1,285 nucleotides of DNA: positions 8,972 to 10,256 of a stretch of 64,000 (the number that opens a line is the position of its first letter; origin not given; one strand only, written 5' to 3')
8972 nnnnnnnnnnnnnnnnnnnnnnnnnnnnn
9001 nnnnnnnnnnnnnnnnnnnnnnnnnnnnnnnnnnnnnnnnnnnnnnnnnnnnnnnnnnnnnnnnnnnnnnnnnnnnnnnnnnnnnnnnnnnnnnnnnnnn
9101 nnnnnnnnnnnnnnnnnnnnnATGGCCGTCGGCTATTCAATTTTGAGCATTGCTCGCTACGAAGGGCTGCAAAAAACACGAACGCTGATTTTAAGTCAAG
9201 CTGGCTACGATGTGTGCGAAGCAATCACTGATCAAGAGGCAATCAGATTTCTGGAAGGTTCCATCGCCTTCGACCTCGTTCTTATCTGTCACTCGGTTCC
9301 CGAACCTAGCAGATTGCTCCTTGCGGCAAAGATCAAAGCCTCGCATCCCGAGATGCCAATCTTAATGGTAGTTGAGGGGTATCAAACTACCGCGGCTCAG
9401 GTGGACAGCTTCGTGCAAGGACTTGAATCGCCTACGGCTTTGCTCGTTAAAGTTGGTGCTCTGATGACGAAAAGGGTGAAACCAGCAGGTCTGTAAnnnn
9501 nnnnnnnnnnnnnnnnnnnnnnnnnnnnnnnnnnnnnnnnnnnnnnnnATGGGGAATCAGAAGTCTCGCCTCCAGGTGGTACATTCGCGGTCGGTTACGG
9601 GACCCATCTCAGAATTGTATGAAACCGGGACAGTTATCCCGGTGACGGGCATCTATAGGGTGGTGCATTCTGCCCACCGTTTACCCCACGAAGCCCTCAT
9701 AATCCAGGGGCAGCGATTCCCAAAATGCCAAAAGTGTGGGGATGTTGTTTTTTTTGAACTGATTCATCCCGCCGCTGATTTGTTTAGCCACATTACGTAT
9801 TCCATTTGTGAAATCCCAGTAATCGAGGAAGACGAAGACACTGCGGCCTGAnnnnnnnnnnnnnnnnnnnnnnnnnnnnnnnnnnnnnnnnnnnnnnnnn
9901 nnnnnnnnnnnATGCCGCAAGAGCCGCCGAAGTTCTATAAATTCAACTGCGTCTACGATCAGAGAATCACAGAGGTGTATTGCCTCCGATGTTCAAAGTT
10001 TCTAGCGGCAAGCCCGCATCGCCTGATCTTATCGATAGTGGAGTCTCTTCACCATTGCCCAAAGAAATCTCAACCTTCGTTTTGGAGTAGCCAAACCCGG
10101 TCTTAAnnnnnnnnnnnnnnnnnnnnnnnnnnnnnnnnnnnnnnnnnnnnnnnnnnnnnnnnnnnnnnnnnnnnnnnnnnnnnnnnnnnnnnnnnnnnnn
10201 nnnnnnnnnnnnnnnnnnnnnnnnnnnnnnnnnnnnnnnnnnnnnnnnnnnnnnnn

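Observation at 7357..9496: Cluster of stand-alone receiver-like proteins with a substituted phospho-acceptor (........), and no kinase or output domain nearby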

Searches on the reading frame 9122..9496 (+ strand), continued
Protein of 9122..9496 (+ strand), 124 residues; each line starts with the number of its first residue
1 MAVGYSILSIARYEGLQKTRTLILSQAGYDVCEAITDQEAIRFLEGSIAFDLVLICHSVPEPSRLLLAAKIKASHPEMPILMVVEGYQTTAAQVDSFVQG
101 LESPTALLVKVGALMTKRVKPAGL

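Call 57: find_encoding_contigs(protein=P0064, flank=6000, max_places=3)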
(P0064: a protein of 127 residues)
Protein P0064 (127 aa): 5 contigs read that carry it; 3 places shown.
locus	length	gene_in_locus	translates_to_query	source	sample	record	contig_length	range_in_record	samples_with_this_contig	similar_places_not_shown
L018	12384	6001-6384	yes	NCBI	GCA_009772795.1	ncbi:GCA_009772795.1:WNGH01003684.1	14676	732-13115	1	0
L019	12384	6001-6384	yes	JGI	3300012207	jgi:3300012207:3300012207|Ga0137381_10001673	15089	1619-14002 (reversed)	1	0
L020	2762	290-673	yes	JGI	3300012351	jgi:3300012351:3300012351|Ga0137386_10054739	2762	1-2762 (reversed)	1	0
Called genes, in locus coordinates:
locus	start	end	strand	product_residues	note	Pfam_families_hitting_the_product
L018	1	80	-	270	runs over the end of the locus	?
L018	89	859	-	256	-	PF00753:Lactamase_B, PF23023:Anti-Pycsar_Apyc1, PF12706:Lactamase_B_2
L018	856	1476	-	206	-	PF08899:DUF1844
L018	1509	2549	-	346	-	PF01571:GCV_T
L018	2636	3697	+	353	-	PF00180:Iso_dh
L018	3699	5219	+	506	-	PF26686:DUF8575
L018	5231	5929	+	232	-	PF01209:Ubie_methyltran, PF05175:MTS (weak), PF13489:Methyltransf_23, PF24675:NpmA (weak), PF13847:Methyltransf_31, PF08241:Methyltransf_11, PF08242:Methyltransf_12, PF13649:Methyltransf_25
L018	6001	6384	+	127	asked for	-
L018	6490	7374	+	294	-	PF01048:PNP_UDP_1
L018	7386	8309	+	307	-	PF00294:PfkB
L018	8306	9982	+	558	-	-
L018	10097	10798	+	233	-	PF02308:MgtC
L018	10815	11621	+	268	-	PF26317:CntK_N (weak), PF01678:DAP_epimerase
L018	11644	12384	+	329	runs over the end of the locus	PF02016:Peptidase_S66, PF17676:Peptidase_S66C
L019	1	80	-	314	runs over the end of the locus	PF06574:FAD_syn, PF01687:Flavokinase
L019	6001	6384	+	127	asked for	-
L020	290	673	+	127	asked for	-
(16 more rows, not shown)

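Call 73: search_protein_families(library=pfam, proteins=[L015:5887-7374:+, L015:7376-8512:+, L003:5455-5673:-, L003:6804-7058:+], max_evalue=0.01)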
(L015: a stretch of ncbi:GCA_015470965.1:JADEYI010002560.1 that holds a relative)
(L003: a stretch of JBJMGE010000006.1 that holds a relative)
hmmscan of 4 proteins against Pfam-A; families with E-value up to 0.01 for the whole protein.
L015:5887-7374:+ (495 aa): 29 families (the best 25 are shown)
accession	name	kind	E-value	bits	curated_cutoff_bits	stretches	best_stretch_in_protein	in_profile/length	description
PF06745.19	ATPase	-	4e-72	242.8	26.6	2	12-236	3-229/231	KaiC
PF13481.12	AAA_25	-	5.5e-16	59.2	27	1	246-377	10-160/195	AAA domain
PF00154.27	RecA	-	5.1e-09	36.4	27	1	12-63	35-87/262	recA bacterial DNA recombination protein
PF13479.12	AAA_24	-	1.2e-08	35.4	27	1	271-380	4-85/195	AAA domain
PF03796.21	DnaB_C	-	1.4e-08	34.9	27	0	12-71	4-63/255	DnaB-like helicase C terminal domain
PF13191.12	AAA_16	-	4.5e-08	34.2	32.6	1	267-394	20-161/167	AAA ATPase domain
PF13401.12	AAA_22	-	1.4e-07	32.3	27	1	269-406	5-125/130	AAA domain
PF25199.1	nSTAND_NTPase5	-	3.1e-07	30.8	34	1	268-307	40-79/145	Novel STAND NTPase 5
PF01695.23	IstB_IS21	-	1.1e-06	28.8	24.1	0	266-311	89-134/238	IstB-like ATP binding protein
PF20720.3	nSTAND3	-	6.5e-06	26.4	27.2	0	27-68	16-54/155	Novel STAND NTPase 3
PF13173.12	AAA_14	-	1.4e-05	25.6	27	0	29-74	3-47/129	AAA domain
PF08423.17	Rad51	-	2.4e-05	24.1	22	1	257-393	14-156/244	Rad51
PF09848.15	SLFN-g3_helicase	-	6e-05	22.9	24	0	29-62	2-37/354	Schlafen group 3, DNA/RNA helicase domain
PF00005.33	ABC_tran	-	0.00012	23.1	25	0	25-44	8-27/137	ABC transporter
PF13555.12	AAA_29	-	0.00013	22.1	27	0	268-285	22-38/61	P-loop containing region of AAA domain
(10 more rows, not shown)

L015:7376-8512:+ (378 aa): 2 families
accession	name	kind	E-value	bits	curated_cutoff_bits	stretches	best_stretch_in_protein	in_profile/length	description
PF02518.31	HATPase_c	-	3.4e-20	73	26.4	1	263-373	5-109/111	Histidine kinase-, DNA gyrase B-, and HSP90-like ATPase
PF00512.31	HisKA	-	8.4e-10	39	26.9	1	155-216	2-63/66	His Kinase A (phospho-acceptor) domain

L003:5455-5673:- (72 aa): 0 families

L003:6804-7058:+ (84 aa): 4 families
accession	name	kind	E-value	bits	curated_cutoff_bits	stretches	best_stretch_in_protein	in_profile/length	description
PF01381.28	HTH_3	-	6.1e-15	55.4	23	1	24-78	1-55/55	Helix-turn-helix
PF12844.13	HTH_19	-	3e-11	43.5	30.2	1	21-83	1-63/64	Helix-turn-helix domain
PF13560.12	HTH_31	-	3.2e-11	43.8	27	1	19-76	1-59/64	Helix-turn-helix domain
PF13443.12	HTH_26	-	2.5e-06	28.1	22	1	24-80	2-59/63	Cro/C1-type HTH DNA-binding domain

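Call 74: find_encoding_contigs(protein=P0089, flank=6000, max_places=3)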
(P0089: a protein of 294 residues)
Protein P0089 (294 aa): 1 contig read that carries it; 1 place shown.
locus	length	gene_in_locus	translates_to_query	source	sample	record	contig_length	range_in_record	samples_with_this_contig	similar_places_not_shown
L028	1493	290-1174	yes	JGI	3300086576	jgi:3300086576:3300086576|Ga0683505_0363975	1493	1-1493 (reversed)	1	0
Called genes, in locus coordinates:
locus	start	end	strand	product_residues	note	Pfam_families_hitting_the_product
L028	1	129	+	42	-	?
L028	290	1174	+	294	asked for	PF00072:Response_reg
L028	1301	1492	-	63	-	?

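Call 75: find_encoding_contigs(protein=P0055, flank=6000, max_places=3)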
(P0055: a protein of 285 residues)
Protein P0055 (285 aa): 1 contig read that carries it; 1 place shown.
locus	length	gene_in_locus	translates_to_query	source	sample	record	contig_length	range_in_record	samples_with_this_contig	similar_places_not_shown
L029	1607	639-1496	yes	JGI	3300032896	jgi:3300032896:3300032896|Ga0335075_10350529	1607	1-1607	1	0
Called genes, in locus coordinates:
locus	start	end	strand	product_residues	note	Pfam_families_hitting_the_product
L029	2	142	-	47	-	?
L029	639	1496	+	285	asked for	PF00072:Response_reg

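Call 83: list_cluster_members(proteins=[P0016, P0017, P0019, P0021, P0022, P0024, P0037, P0064, P0072, P0031])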
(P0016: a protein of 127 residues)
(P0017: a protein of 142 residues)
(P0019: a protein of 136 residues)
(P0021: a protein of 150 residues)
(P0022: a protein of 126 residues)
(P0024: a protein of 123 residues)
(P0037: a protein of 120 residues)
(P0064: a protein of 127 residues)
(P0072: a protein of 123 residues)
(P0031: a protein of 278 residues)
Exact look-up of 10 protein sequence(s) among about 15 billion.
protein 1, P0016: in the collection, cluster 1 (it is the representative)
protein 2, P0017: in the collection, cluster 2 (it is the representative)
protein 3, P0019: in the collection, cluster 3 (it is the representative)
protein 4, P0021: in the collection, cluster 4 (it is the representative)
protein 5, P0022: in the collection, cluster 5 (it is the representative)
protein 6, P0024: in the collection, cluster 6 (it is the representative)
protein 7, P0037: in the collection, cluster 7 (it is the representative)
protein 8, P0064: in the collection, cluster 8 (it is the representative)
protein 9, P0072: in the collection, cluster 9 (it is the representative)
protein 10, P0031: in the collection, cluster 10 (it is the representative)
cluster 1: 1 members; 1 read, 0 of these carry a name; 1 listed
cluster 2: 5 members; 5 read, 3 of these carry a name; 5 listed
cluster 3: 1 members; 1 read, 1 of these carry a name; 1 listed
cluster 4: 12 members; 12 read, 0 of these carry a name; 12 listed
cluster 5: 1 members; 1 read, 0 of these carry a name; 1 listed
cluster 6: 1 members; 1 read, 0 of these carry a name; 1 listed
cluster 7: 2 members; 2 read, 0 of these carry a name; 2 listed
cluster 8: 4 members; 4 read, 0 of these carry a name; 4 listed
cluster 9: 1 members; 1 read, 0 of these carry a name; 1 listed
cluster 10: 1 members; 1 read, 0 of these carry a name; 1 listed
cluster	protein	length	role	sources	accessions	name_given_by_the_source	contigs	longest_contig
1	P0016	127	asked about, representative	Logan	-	-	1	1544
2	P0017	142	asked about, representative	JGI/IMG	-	-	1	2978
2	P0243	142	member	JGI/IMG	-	CheY-like chemotaxis protein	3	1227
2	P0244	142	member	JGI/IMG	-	CheY-like chemotaxis protein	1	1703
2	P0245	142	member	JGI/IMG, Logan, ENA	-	CheY-like chemotaxis protein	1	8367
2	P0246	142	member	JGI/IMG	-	-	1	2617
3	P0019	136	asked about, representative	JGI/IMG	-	CheY-like chemotaxis protein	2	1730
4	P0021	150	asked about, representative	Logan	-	-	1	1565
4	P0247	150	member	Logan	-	-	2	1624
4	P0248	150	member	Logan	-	-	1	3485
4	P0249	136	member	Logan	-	-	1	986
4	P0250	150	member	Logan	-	-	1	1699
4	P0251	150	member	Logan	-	-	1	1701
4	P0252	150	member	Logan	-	-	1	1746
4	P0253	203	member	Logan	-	-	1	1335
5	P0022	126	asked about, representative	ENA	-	-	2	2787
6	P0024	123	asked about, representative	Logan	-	-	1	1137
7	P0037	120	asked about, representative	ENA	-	-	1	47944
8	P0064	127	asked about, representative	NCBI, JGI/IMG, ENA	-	-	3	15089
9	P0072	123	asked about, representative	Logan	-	-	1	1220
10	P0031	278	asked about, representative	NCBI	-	-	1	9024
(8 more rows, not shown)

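Call 97: search_protein_families(library=padloc, proteins=[window:9122-9496:+], max_evalue=0.01)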
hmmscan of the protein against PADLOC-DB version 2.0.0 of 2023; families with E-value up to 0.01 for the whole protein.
window:9122-9496:+ (124 aa): 0 families

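Call 98: search_protein_families(library=phrogs, proteins=[window:9122-9496:+], max_evalue=0.01)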
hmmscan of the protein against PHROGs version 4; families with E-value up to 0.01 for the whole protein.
window:9122-9496:+ (124 aa): 2 families
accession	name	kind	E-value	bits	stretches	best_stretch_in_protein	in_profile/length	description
phrog_5982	-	unknown function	1.9e-05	23.7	1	16-99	880-962/1030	-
phrog_731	-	unknown function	0.00023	21.5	1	19-83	16-79/227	-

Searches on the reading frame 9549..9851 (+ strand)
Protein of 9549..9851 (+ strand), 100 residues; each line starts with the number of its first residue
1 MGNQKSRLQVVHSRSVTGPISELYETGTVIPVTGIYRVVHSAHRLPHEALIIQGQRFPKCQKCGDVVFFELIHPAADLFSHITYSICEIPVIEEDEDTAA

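Call 3: search_protein_families(library=pfam, proteins=[window:9549-9851:+], max_evalue=1)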
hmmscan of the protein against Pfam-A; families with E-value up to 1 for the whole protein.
window:9549-9851:+ (100 aa): 0 families

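Call 45: search_protein_families(library=ncbifam, proteins=[window:9549-9851:+], max_evalue=0.1)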
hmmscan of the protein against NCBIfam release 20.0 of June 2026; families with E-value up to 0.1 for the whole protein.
window:9549-9851:+ (100 aa): 0 families

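Call 96: search_solved_structures(query=window:9549-9848:+, max_evalue=10, show_alignments=1)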
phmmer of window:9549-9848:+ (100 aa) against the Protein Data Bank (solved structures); distinct sequences matched with E-value up to 10: 0.

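Call 97: search_protein_families(library=padloc, proteins=[window:9549-9851:+], max_evalue=0.01)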
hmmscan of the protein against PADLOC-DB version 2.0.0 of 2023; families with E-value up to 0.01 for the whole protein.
window:9549-9851:+ (100 aa): 0 families

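Call 98: search_protein_families(library=phrogs, proteins=[window:9549-9851:+], max_evalue=0.01)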
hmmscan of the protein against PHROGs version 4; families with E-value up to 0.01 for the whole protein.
window:9549-9851:+ (100 aa): 0 families

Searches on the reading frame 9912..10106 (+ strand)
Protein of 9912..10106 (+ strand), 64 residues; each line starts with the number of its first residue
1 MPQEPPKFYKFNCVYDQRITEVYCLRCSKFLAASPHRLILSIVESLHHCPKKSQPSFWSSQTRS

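Call 3: search_protein_families(library=pfam, proteins=[window:9912-10106:+], max_evalue=1)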
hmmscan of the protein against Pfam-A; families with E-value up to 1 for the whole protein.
window:9912-10106:+ (64 aa): 1 family
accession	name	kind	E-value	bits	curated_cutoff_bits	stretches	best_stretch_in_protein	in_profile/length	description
PF01667.23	Ribosomal_S27e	-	0.099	12.8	24.5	1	10-32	15-37/55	Ribosomal protein S27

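Call 45: search_protein_families(library=ncbifam, proteins=[window:9912-10106:+], max_evalue=0.1)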
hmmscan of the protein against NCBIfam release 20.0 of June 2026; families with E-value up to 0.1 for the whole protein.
window:9912-10106:+ (64 aa): 0 families

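Call 62: find_homologous_proteins(query=A5, max_evalue=0.01)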
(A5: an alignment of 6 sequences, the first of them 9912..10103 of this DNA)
Query A5 (6 sequences) (64 aa, profile of the alignment): 80 proteins with E <= 0.01 among 243 candidates.
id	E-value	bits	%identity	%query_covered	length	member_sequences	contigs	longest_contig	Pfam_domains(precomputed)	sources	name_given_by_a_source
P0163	3.8e-23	99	36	73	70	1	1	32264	-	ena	-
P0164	3.2e-21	92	-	-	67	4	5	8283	-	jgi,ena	-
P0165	4.1e-21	92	33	66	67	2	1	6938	-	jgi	jgi:hypothetical protein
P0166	3.4e-20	89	31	45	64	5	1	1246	-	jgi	jgi:hypothetical protein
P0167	1.0e-19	88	29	66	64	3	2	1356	-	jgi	jgi:hypothetical protein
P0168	1.6e-19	87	35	84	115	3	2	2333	-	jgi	-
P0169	2.0e-19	87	33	73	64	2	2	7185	-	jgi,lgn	jgi:hypothetical protein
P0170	2.3e-19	86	34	45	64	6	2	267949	-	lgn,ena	-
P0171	2.8e-19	86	36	70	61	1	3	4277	-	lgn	-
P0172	3.0e-19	86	31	66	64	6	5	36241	-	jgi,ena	jgi:hypothetical protein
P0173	4.1e-19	86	38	45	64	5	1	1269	-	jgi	jgi:hypothetical protein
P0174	5.7e-19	85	33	63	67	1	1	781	-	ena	-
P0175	6.3e-19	85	34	45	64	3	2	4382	-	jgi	jgi:hypothetical protein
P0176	7.3e-19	85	36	73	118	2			-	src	-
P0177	5.4e-18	82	38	45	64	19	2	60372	-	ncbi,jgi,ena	jgi:hypothetical protein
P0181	3.8e-17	79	25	92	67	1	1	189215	-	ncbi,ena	-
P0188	6.0e-16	76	34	45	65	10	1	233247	-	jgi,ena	-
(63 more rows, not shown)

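Call 63: find_encoding_contigs(protein=P0170, flank=5000, max_places=2)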
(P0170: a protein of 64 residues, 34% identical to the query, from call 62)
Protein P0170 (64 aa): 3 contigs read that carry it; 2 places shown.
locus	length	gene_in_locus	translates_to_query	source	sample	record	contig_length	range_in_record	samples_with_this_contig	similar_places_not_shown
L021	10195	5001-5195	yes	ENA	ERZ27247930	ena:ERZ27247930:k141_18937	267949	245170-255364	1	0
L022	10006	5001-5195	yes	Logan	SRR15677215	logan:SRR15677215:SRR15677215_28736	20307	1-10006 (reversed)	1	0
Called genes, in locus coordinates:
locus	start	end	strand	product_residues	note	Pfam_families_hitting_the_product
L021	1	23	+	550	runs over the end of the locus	PF04389:Peptidase_M28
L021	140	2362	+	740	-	-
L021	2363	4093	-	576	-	PF03544:TonB_C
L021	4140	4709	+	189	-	-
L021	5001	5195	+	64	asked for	-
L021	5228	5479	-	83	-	PF13560:HTH_31, PF12844:HTH_19, PF01381:HTH_3, PF13443:HTH_26 (weak)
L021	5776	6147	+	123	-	-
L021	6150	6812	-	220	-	-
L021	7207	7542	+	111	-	-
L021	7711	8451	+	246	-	PF00027:cNMP_binding, PF13545:HTH_Crp_2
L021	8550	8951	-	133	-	-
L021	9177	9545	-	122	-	-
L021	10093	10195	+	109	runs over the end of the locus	-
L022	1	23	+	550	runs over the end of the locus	PF04389:Peptidase_M28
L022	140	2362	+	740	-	-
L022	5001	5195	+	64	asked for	-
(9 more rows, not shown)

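Call 64: find_encoding_contigs(protein=P0188, flank=5000, max_places=2)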
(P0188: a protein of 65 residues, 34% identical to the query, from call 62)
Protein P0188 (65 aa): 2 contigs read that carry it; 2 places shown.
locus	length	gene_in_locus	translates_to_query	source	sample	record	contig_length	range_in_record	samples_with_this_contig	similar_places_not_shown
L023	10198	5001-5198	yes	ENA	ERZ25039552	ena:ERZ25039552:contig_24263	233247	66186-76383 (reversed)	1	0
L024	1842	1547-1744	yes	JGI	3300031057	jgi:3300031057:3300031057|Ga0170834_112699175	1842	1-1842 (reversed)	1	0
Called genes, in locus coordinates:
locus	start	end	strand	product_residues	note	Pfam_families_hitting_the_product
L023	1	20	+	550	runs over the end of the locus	PF04389:Peptidase_M28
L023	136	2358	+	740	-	-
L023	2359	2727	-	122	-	PF03544:TonB_C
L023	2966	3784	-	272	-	-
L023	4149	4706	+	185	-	-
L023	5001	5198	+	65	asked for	-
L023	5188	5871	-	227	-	-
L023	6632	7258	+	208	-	PF00027:cNMP_binding, PF13545:HTH_Crp_2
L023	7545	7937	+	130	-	PF00072:Response_reg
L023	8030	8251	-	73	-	PF13560:HTH_31, PF01381:HTH_3, PF13443:HTH_26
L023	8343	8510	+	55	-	-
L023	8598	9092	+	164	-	PF03852:Vsr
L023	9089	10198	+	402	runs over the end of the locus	PF00145:DNA_methylase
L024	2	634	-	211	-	?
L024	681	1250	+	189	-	-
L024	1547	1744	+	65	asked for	-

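Call 65: find_encoding_contigs(protein=P0181, flank=5000, max_places=2)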
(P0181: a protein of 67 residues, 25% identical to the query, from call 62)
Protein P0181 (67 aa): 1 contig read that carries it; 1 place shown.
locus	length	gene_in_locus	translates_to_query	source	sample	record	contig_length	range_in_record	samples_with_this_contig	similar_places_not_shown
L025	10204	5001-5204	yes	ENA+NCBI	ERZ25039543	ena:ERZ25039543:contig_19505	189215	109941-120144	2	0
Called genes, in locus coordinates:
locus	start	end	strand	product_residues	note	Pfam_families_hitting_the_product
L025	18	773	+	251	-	PF02517:Rce1-like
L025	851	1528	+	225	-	PF00156:Pribosyltran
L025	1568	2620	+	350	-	PF01008:IF-2B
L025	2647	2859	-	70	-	-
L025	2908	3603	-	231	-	PF01144:CoA_trans, PF13336:AcetylCoA_hyd_C (weak)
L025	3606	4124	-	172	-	PF03473:MOSC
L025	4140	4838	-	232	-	PF01144:CoA_trans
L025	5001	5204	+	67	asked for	-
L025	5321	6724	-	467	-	PF03807:F420_oxidored (weak), PF02153:PDH_N, PF20463:PDH_C, PF06821:Ser_hydrolase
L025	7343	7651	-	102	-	PF01817:CM_2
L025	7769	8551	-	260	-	PF00290:Trp_syntA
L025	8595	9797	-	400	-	PF00291:PALP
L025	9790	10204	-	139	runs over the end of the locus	PF00697:PRAI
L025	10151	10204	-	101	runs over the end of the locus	PF00697:PRAI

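Call 66: find_encoding_contigs(protein=P0177, flank=5000, max_places=2)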
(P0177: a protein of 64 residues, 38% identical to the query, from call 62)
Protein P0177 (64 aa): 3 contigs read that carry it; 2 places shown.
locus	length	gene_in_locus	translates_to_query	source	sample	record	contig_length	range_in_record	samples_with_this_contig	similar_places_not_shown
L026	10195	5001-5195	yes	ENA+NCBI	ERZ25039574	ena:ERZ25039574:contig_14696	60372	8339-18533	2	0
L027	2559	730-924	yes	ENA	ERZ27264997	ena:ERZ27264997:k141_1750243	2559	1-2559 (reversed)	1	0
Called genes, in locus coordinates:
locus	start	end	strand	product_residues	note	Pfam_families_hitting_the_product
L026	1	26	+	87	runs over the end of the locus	-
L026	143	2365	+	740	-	-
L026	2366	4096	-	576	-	PF03544:TonB_C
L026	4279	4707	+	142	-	-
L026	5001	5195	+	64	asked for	-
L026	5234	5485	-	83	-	PF13560:HTH_31, PF12844:HTH_19, PF01381:HTH_3, PF13443:HTH_26 (weak)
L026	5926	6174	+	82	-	-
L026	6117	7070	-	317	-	-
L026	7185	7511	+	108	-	-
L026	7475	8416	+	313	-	PF00027:cNMP_binding, PF13545:HTH_Crp_2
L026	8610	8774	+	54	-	-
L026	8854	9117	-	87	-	-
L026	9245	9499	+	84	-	-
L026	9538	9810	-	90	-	PF13560:HTH_31, PF01381:HTH_3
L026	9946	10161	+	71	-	-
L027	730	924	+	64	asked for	-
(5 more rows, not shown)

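Call 76: predict_structure(alignment_id=A6)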
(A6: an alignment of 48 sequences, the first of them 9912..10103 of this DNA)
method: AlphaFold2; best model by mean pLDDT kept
length: 64 residues; sequences in the alignment: 48
mean_pLDDT: 81.6   pTM: 0.60
mean pLDDT of the five models: 81.6, 81.3, 81.0, 79.8, 79.5
residues with pLDDT >= 90: 40; 70-90: 7; 50-70: 9; < 50: 8
segments of 3 or more residues with pLDDT < 50: 58-64
pLDDT, mean of each block of 10 residues (from residue 1): 78 94 93 96 92 52 44
secondary structure, 60 per line:
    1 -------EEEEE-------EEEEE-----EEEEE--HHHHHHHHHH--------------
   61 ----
elements in order: E8-12 E20-24 E30-34 H37-46

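Call 80: fold_search(model_id=the predicted structure, library=pdb)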
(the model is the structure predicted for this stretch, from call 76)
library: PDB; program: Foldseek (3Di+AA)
matches with E <= 10: 723; with E <= 0.001: 0
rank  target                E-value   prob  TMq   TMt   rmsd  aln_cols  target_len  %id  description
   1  2kvt_MODEL_1_A        7.6e-01  0.38  0.46  0.42   7.1        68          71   12  solution NMR structure of yaiA from Escherichia Eoli. Northeast Structural Genomics Target ER244 (released 2010-05-19)
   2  5txq_A                1.0e+00  0.38  0.40  0.05   5.4        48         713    8  Crystal structure of the A143D variant of catalase-peroxidase from B. pseudomallei (released 2017-04-26)
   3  5syh_A                1.1e+00  0.38  0.40  0.05   5.4        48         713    8  Structure of D141A variant of B. pseudomallei KatG (released 2016-09-07)
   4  5syy_A                1.1e+00  0.28  0.40  0.05   6.5        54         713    6  Crystal structure of the S324G variant of catalase-peroxidase from B. pseudomallei (released 2016-09-14)
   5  5l02_A                1.2e+00  0.38  0.42  0.05   5.1        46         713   11  S324T variant of B. pseudomallei KatG (released 2016-08-10)
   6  5syw_A                1.2e+00  0.33  0.40  0.05   5.6        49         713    8  Crystal structure of Burkhoderia pseudomallei KatG variant Q233E (released 2016-09-14)
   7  5kqi_A                1.4e+00  0.33  0.40  0.05   5.5        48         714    8  Crystal structure of the L326D variant of catalase-peroxidase from B. pseudomallei (released 2017-04-26)
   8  5kq6_A                1.4e+00  0.30  0.40  0.05   5.5        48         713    8  Crystal structure of the A359D variant of catalase-peroxidase from B. pseudomallei (released 2017-04-26)
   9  5kqq_A                1.4e+00  0.30  0.40  0.05   5.5        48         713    8  Crystal structure of the W153F variant of catalase-peroxidase from B. pseudomallei treated (released 2017-07-12)
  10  5syu_A                1.5e+00  0.30  0.40  0.05   5.4        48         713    8  Crystal structure of Burkholderia pseudomallei KatG E242Q variant (released 2016-09-14)
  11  6cc6_A                1.5e+00  0.30  0.40  0.05   5.4        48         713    8  Crystal structure of the W202F variant of catalase-peroxidase from B. pseudomallei (released 2018-02-14)
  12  5kqh_A                1.6e+00  0.28  0.40  0.05   5.4        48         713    8  Crystal structure of the V293D variant of catalase-peroxidase from B. pseudomallei (released 2017-04-26)
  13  6caw_A                1.7e+00  0.33  0.42  0.05   5.1        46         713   11  Crystal structure of the W95F variant of catalase-peroxidase from B. pseudomallei (released 2018-02-28)
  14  5kq2_A                1.7e+00  0.28  0.39  0.04   5.0        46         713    9  Crystal structure of the A357D variant of catalase-peroxidase from B. pseudomallei (released 2017-04-26)
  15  5kqk_A                1.7e+00  0.28  0.40  0.05   5.4        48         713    8  Crystal structure of the Q233E/N240D variant of the catalase-peroxidase from B. pseudomallei (released 2017-04-26)
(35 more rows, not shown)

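Call 97: search_protein_families(library=padloc, proteins=[window:9912-10106:+], max_evalue=0.01)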
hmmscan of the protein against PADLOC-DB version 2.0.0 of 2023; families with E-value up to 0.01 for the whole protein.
window:9912-10106:+ (64 aa): 0 families

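Call 98: search_protein_families(library=phrogs, proteins=[window:9912-10106:+], max_evalue=0.01)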
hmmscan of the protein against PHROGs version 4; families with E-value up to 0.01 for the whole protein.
window:9912-10106:+ (64 aa): 0 families
